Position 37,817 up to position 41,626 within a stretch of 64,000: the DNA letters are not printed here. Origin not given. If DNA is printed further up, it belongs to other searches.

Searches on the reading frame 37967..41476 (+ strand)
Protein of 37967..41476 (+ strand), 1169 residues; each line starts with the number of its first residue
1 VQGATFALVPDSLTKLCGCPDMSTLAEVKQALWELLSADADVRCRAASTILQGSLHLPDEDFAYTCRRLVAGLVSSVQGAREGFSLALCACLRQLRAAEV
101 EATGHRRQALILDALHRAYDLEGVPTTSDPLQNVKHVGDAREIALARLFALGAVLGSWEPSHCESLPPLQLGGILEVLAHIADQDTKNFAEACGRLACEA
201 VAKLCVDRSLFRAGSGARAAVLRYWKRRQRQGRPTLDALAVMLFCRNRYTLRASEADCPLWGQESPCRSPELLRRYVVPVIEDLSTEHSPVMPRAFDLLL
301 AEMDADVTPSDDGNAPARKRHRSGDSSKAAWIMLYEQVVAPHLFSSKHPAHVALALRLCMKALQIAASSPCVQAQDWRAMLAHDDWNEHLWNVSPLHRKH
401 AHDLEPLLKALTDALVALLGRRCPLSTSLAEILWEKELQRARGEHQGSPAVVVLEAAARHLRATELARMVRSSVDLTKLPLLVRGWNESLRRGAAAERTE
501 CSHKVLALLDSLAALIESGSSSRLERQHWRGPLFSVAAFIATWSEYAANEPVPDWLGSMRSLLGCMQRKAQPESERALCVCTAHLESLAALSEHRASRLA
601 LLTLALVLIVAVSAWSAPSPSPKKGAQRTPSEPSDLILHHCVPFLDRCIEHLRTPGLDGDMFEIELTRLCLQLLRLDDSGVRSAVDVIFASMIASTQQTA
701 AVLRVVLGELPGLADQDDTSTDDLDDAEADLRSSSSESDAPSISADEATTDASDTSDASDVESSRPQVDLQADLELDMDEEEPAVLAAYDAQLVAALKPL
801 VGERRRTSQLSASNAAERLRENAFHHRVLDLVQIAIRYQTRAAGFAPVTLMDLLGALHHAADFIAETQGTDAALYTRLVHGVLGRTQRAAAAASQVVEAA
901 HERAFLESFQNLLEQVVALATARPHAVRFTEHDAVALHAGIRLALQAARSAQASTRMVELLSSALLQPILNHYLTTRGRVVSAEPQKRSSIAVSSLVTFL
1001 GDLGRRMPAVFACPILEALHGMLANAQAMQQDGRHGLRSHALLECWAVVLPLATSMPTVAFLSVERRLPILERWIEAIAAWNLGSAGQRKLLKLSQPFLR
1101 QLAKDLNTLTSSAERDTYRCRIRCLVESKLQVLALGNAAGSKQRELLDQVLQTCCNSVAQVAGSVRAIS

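Call 34: search_protein_families(library=pfam, proteins=[window:37967-41476:+], max_evalue=0.0001)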
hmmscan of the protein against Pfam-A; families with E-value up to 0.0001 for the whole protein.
window:37967-41476:+ (1169 aa): 1 family
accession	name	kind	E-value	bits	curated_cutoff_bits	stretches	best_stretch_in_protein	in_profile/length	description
PF04931.18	DNA_pol_phi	-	3.6e-15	55.7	27.6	1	64-365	1-269/765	DNA polymerase phi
